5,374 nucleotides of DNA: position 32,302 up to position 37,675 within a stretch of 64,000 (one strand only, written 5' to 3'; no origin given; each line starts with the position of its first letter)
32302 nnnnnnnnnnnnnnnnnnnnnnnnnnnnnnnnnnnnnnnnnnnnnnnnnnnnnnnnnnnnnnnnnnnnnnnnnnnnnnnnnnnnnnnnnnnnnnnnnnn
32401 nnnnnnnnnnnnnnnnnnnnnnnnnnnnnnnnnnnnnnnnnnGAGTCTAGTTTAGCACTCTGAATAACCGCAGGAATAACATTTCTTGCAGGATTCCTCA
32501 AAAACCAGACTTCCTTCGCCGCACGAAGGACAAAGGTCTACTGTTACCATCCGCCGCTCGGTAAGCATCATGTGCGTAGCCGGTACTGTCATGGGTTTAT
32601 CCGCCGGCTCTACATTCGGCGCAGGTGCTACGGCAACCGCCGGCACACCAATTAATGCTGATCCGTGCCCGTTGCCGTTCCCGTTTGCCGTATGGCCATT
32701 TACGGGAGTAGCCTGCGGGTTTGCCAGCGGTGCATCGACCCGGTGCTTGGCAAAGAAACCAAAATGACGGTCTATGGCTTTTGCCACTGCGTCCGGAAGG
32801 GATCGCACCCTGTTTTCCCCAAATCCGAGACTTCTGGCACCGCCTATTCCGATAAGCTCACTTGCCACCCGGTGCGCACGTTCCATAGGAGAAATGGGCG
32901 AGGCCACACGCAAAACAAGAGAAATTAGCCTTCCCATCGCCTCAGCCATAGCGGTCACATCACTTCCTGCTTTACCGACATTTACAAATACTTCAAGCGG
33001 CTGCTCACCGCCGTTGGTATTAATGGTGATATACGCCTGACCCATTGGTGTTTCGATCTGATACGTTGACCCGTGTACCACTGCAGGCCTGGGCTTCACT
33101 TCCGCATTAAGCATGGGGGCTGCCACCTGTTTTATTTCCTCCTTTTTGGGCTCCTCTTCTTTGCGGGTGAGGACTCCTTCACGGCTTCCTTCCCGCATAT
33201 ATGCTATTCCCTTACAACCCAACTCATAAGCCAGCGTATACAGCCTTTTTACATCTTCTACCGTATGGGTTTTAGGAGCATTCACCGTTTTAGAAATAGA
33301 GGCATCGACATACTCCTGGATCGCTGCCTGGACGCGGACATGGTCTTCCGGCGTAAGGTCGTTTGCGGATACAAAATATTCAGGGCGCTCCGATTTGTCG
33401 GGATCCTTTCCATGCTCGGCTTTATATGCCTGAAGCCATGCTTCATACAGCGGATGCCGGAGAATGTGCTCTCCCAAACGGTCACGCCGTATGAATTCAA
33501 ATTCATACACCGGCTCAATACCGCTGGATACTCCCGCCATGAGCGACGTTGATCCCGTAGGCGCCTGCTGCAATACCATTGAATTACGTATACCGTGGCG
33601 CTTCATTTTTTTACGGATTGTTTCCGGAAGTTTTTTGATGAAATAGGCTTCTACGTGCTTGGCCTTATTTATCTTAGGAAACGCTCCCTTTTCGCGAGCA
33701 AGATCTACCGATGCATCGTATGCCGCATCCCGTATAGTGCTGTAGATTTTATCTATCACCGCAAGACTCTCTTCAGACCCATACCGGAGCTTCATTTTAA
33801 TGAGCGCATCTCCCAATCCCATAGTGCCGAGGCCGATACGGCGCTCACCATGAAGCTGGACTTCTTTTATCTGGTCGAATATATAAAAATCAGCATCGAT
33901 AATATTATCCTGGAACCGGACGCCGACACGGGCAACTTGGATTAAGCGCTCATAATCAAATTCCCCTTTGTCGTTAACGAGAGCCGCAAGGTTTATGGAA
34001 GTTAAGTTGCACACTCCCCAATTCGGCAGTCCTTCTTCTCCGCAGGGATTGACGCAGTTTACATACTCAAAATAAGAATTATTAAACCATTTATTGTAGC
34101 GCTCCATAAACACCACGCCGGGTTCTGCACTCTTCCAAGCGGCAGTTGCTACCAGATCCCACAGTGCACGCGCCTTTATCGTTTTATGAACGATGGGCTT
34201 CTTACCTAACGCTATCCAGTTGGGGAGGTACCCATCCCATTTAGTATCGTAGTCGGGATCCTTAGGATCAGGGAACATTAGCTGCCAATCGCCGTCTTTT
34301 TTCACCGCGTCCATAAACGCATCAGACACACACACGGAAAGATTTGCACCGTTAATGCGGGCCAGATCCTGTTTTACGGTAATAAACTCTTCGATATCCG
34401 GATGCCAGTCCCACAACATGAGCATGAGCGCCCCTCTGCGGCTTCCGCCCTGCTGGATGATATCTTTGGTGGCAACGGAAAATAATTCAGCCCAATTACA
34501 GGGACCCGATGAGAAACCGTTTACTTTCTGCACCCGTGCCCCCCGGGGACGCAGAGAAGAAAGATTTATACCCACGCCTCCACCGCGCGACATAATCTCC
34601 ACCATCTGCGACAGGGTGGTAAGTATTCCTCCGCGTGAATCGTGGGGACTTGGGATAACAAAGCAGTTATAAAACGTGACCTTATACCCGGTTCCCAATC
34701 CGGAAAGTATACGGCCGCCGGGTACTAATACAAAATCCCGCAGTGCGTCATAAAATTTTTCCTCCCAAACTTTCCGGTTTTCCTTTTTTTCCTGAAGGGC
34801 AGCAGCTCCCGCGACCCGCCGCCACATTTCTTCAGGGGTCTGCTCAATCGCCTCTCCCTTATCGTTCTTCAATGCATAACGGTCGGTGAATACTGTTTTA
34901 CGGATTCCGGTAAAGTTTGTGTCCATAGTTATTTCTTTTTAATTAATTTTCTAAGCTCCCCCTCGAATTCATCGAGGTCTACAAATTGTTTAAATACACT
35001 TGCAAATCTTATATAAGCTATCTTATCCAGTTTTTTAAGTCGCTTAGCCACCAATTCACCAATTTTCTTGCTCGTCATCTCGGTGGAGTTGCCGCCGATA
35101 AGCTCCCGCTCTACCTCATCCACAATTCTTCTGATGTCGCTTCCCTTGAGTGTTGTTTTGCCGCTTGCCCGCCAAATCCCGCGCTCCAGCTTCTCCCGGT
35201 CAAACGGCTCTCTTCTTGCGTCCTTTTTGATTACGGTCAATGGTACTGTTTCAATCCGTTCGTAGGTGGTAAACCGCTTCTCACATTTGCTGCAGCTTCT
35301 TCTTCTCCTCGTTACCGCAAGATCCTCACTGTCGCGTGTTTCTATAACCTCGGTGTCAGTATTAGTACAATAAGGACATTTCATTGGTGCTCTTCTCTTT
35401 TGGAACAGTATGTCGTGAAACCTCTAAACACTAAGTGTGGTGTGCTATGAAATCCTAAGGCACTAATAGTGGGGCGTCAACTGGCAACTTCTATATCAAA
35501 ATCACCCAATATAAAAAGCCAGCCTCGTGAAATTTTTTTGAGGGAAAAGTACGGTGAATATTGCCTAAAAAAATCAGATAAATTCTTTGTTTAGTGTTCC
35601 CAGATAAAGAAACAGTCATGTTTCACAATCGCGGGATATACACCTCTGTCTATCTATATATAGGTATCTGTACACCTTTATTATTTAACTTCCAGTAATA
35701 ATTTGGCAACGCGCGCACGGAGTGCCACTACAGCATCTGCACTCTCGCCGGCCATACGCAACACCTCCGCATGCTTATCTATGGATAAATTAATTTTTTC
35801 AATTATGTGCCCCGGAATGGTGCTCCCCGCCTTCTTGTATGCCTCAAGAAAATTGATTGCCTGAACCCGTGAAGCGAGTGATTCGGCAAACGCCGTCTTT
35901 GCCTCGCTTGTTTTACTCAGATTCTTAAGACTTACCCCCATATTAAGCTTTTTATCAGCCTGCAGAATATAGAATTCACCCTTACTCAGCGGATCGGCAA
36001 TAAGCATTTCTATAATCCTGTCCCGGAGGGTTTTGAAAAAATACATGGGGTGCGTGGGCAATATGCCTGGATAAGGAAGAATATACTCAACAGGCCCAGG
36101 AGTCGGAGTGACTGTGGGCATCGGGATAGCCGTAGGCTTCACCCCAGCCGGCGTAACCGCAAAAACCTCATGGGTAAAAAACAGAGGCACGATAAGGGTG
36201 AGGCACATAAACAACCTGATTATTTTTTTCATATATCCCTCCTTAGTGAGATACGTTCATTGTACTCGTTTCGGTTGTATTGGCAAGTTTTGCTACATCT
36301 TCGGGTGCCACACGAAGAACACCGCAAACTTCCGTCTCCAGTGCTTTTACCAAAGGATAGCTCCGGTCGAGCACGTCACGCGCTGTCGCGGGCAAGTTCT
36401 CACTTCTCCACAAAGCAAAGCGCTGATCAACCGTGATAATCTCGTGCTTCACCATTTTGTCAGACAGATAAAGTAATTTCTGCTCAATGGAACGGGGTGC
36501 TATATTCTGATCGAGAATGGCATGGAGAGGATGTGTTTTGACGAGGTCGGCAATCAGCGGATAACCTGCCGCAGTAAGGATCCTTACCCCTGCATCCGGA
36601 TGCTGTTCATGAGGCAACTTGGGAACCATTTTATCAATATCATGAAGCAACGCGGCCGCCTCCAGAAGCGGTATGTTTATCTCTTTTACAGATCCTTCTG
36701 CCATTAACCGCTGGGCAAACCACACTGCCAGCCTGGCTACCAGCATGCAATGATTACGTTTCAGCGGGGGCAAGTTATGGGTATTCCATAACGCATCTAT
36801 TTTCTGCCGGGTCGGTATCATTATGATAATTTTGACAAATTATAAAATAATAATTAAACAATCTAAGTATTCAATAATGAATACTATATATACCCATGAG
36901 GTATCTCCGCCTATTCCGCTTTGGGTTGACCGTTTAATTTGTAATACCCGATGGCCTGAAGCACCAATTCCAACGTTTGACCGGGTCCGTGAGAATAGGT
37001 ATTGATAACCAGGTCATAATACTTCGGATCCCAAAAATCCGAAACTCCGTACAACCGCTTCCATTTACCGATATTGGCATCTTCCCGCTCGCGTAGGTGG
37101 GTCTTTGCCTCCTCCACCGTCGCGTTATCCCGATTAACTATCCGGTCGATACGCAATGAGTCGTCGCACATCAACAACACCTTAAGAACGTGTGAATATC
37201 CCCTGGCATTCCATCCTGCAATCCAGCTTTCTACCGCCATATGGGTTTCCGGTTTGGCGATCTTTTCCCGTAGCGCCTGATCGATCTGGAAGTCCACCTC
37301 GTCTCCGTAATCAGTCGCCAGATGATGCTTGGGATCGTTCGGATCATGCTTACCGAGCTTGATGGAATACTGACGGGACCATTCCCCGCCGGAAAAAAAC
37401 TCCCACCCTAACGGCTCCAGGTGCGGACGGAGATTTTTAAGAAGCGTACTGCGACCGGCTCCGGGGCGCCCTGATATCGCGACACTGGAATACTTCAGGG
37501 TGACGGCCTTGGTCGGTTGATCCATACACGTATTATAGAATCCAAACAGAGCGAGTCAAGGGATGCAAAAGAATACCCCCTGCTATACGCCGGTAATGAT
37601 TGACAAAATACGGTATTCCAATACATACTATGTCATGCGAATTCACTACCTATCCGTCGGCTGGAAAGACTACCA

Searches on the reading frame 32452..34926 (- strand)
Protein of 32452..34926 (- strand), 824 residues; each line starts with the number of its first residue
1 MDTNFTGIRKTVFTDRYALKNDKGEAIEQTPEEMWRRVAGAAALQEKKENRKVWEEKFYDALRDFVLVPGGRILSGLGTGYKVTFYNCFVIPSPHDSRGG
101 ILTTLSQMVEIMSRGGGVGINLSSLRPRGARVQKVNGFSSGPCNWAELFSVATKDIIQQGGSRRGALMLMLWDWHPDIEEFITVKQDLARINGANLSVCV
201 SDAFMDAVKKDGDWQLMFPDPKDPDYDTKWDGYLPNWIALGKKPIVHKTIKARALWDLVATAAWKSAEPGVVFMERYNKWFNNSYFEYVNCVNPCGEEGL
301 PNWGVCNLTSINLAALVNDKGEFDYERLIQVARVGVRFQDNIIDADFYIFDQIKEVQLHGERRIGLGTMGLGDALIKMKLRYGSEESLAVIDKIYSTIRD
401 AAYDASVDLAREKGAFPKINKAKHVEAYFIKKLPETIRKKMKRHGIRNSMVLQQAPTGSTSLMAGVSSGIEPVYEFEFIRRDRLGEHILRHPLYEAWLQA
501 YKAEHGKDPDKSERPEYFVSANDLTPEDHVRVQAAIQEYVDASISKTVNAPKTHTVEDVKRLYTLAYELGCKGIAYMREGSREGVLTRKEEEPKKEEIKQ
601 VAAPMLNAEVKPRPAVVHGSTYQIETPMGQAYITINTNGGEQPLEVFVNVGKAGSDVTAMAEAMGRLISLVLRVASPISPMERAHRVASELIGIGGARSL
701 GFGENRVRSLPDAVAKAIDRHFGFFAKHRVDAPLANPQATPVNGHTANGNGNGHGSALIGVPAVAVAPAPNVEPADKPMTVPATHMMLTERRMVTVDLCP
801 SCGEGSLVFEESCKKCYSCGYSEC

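Call 10: search_protein_families(library=pfam, proteins=[window:32452-34926:-], max_evalue=0.001)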
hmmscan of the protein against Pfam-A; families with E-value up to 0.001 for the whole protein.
window:32452-34926:- (824 aa): 3 families
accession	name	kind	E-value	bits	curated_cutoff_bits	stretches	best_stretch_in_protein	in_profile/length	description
PF02867.20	Ribonuc_red_lgC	-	2e-122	409.9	23.9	1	87-577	2-523/523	Ribonucleotide reductase, barrel domain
PF00317.26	Ribonuc_red_lgN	-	7.4e-18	64.8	28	1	11-80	9-75/77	Ribonucleotide reductase, all-alpha domain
PF12637.14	TSCPD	-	2.3e-13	50.7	22.8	1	626-721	11-87/88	TSCPD domain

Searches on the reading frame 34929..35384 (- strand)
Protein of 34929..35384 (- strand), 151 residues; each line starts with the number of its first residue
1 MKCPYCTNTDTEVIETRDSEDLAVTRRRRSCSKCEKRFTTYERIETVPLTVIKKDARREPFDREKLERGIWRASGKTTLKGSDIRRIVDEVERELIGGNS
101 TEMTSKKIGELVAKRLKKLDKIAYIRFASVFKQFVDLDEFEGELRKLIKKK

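Call 10: search_protein_families(library=pfam, proteins=[window:34929-35384:-], max_evalue=0.001)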
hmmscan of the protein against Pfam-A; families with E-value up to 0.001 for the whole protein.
window:34929-35384:- (151 aa): 2 families
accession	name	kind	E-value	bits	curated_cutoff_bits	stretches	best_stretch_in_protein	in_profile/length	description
PF03477.21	ATP-cone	-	1.8e-19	70.5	25.8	1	50-134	2-85/88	ATP cone domain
PF22811.2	Zn_ribbon_NrdR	-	4.4e-17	62.2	27.2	1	1-42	1-42/42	Transcriptional repressor NrdR-like, N-terminal domain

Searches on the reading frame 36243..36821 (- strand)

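Call 11: search_protein_families(library=pfam, proteins=[window:36243-36821:-], max_evalue=0.001)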
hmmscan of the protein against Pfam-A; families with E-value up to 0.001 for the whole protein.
window:36243-36821:- (192 aa): 1 family
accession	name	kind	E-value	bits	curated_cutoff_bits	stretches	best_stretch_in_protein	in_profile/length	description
PF01966.28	HD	-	1.4e-10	41.9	22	1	23-122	3-112/116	HD domain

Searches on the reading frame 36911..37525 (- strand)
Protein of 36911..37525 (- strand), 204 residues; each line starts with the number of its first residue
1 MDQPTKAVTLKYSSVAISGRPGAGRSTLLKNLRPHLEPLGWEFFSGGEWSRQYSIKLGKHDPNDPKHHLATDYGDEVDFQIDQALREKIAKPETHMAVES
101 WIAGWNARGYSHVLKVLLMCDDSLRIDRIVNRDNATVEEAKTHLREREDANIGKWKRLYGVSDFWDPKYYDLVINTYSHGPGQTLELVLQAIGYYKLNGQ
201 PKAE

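Call 11: search_protein_families(library=pfam, proteins=[window:36911-37525:-], max_evalue=0.001)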
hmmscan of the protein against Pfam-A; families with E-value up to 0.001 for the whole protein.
window:36911-37525:- (204 aa): 2 families
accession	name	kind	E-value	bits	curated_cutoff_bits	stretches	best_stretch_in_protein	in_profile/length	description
PF13189.12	Cytidylate_kin2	-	5.3e-11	43.5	28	1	79-176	79-174/176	Cytidylate kinase-like family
PF13238.12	AAA_18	-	1.6e-08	35.5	29.4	1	15-140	1-119/128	AAA domain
